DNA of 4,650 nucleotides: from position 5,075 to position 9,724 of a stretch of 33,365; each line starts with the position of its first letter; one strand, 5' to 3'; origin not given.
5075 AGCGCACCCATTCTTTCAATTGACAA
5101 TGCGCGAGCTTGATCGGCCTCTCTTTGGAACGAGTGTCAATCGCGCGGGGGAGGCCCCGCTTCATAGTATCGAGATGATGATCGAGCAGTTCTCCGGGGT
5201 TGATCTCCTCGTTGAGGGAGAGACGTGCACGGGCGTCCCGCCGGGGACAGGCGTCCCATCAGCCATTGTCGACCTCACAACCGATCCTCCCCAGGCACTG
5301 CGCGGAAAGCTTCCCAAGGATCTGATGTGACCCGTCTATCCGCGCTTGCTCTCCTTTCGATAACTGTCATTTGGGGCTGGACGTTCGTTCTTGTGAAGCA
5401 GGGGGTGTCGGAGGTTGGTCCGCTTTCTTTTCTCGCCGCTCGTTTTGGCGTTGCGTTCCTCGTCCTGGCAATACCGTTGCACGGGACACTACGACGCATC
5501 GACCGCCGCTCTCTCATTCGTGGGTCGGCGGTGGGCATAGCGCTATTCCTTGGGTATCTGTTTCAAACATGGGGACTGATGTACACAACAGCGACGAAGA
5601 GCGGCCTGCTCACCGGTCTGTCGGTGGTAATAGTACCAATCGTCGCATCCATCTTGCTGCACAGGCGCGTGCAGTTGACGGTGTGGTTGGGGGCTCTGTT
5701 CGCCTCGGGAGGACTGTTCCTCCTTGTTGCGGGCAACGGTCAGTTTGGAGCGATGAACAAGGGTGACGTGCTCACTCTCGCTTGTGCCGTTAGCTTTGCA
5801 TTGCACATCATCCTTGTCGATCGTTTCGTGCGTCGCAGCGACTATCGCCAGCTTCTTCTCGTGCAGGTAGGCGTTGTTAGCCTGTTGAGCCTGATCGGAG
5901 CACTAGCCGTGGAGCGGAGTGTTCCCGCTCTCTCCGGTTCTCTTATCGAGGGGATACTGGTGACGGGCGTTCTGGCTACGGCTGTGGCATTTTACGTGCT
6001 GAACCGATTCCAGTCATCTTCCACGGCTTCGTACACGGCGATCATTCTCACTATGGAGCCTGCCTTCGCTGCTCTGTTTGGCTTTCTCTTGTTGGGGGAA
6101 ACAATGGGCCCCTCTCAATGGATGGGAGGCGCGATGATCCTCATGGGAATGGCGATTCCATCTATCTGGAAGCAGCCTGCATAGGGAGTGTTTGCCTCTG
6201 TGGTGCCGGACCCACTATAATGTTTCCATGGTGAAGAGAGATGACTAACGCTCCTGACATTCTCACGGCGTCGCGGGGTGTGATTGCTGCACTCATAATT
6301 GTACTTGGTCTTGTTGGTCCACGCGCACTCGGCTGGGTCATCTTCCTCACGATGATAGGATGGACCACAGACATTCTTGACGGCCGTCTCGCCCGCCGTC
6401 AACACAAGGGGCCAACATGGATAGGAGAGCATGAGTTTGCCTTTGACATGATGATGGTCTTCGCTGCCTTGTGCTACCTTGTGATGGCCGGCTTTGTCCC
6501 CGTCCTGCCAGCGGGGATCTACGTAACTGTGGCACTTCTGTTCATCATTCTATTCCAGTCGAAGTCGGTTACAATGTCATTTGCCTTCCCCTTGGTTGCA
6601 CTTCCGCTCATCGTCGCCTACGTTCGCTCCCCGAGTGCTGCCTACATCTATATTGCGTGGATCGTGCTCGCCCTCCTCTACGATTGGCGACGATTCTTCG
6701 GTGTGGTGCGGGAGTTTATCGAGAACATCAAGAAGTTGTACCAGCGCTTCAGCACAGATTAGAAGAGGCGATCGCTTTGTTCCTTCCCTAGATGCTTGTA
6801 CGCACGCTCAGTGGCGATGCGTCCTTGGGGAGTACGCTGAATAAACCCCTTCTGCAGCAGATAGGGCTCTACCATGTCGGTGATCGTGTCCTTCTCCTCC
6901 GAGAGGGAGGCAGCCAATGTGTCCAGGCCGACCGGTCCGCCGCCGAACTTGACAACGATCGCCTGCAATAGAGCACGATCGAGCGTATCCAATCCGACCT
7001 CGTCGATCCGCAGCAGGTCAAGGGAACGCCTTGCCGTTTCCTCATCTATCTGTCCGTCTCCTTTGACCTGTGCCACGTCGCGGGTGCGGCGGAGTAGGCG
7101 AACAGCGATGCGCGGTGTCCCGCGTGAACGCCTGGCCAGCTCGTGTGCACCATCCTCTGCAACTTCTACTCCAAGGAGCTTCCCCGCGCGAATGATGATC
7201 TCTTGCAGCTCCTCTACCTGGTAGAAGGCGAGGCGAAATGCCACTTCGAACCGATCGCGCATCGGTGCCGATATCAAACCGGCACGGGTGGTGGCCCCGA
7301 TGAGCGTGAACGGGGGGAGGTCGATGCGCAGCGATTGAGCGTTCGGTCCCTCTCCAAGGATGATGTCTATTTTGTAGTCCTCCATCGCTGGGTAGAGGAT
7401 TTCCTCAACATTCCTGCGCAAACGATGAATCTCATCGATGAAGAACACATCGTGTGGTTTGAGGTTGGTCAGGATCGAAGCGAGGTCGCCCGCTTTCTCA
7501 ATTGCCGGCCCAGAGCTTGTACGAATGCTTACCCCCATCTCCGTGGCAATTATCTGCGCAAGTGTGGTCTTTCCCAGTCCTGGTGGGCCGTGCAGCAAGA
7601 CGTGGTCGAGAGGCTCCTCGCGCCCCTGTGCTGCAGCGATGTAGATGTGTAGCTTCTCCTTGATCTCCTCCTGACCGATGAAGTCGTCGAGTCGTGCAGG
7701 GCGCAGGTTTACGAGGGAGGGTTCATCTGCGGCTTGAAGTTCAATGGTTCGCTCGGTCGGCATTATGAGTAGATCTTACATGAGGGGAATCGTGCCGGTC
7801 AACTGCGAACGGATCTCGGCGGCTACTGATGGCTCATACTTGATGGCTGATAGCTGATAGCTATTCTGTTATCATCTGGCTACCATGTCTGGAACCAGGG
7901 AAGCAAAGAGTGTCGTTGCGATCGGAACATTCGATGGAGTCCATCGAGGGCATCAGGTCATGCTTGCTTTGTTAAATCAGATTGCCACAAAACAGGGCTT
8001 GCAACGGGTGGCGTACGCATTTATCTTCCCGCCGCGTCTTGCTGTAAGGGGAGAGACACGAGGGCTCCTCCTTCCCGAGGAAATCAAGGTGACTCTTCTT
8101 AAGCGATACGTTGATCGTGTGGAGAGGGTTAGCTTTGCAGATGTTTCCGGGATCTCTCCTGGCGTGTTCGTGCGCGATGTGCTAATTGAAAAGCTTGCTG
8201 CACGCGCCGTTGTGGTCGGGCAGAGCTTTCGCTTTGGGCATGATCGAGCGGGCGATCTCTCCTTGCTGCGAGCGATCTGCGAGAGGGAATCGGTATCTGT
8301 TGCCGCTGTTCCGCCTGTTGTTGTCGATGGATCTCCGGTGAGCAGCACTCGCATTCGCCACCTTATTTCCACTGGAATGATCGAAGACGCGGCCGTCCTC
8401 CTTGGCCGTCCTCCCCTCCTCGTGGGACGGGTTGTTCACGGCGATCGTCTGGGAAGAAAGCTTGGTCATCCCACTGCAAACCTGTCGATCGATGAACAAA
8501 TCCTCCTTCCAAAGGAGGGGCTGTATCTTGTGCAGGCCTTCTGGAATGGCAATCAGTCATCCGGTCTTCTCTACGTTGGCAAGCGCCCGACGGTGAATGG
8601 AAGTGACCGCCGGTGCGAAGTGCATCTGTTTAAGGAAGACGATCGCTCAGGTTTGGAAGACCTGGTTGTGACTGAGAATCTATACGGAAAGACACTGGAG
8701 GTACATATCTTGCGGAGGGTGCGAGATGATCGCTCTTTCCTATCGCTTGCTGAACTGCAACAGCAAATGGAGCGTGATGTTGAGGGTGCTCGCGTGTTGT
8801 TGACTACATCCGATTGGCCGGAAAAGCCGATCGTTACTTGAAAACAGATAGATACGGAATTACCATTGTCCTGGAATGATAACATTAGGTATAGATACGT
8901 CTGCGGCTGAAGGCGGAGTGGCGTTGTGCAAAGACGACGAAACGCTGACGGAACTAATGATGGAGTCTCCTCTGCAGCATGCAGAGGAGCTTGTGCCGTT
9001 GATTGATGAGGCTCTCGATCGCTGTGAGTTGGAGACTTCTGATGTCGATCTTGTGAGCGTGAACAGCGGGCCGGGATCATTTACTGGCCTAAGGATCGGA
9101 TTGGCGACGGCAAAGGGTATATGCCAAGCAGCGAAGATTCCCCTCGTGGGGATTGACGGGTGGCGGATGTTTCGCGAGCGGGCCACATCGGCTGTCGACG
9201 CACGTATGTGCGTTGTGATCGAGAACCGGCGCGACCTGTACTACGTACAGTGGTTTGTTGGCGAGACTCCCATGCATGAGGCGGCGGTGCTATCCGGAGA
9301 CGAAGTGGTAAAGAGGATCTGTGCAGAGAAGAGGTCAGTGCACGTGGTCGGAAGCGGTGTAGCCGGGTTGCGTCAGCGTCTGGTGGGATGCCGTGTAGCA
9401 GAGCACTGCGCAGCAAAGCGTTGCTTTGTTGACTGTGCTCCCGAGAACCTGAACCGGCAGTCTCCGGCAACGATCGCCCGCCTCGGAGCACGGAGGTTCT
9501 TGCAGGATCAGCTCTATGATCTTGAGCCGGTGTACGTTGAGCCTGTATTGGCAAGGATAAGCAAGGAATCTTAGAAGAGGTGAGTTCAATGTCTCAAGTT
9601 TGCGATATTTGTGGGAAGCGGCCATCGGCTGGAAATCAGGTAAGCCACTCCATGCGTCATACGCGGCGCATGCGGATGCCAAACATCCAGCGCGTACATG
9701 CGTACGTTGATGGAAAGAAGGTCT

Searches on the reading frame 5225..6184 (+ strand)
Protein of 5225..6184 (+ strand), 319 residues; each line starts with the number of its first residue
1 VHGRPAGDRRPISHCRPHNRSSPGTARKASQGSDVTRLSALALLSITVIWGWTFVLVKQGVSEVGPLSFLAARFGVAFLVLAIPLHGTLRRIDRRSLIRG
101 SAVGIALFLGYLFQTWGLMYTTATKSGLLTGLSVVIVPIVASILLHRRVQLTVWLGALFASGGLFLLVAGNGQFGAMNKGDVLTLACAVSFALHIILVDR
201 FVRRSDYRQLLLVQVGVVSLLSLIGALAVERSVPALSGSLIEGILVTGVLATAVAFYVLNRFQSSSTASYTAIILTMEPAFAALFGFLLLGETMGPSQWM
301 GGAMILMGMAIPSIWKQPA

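Call 46: search_protein_families(library=pfam, proteins=[window:5225-6184:+], max_evalue=0.0001)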
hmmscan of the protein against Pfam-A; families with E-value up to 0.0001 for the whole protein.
window:5225-6184:+ (319 aa): 2 families
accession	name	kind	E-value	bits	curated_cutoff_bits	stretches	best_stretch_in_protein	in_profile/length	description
PF00892.27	EamA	-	5.4e-34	117.8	28.2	2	179-311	2-132/135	EamA-like transporter family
PF03151.22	TPT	-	5.7e-06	26.3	30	1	213-314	37-137/291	Triose-phosphate Transporter family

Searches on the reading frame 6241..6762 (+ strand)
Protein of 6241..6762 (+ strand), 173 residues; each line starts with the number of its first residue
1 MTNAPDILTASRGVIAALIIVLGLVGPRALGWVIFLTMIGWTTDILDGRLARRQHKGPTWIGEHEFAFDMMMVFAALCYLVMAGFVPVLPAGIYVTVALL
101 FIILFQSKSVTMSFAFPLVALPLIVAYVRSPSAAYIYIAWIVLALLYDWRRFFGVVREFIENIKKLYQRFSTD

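Call 46: search_protein_families(library=pfam, proteins=[window:6241-6762:+], max_evalue=0.0001)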
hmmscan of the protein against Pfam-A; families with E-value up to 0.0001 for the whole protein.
window:6241-6762:+ (173 aa): 1 family
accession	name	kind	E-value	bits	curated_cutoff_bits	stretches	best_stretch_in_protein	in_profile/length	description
PF01066.26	CDP-OH_P_transf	-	8.2e-07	30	22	1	3-144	2-133/152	CDP-alcohol phosphatidyltransferase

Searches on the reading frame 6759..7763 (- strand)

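Call 46: search_protein_families(library=pfam, proteins=[window:6759-7763:-], max_evalue=0.0001)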
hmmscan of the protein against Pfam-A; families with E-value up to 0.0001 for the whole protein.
window:6759-7763:- (334 aa): 8 families
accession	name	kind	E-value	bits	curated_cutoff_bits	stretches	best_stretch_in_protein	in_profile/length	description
PF05496.18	RuvB_N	-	9.3e-79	263.2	27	1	20-178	1-159/159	Holliday junction DNA helicase RuvB P-loop domain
PF17864.7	AAA_lid_4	-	5.7e-29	100.1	27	1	181-254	1-74/74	RuvB AAA lid domain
PF05491.19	RuvB_C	-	1.1e-25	89.8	24.7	1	255-325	1-71/72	RuvB C-terminal winged helix domain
PF00004.35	AAA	-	1.8e-21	77.4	21.2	1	55-177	1-128/131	ATPase family associated with various cellular activities (AAA)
PF07728.20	AAA_5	-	5.2e-09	36.7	22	1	54-172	1-139/139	AAA domain (dynein-related subfamily)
PF01078.27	Mg_chelatase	-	4.7e-07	29.9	20.3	0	25-74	2-44/207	Magnesium chelatase, subunit ChlI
PF13191.12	AAA_16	-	5.4e-06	27.4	32.6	0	28-78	2-50/167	AAA ATPase domain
PF20720.3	nSTAND3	-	4.3e-05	23.7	27.2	0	54-111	19-73/155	Novel STAND NTPase 3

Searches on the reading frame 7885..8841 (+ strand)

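Call 46: search_protein_families(library=pfam, proteins=[window:7885-8841:+], max_evalue=0.0001)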
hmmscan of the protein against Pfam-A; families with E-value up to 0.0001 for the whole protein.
window:7885-8841:+ (318 aa): 2 families
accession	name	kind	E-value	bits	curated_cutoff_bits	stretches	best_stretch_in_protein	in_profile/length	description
PF06574.18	FAD_syn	-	2.1e-32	112.5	27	1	6-156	5-158/158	FAD synthetase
PF01687.23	Flavokinase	-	7.9e-32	110.5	19.6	1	173-305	1-123/124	Riboflavin kinase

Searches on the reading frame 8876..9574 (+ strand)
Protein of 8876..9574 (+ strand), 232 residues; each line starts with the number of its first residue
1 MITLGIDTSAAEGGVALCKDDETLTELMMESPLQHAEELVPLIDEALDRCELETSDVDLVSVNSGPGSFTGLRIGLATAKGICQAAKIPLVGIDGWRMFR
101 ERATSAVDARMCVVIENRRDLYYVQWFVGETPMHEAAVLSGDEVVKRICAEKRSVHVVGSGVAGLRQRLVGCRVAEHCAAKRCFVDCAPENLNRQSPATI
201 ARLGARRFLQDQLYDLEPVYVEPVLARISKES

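Call 46: search_protein_families(library=pfam, proteins=[window:8876-9574:+], max_evalue=0.0001)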
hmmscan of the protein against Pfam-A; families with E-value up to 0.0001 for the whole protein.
window:8876-9574:+ (232 aa): 1 family
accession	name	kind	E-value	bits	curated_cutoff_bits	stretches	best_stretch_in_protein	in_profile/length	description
PF00814.31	TsaD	-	2.6e-19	70.4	24.8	1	34-125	28-121/264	tRNA N6-adenosine threonylcarbamoyltransferase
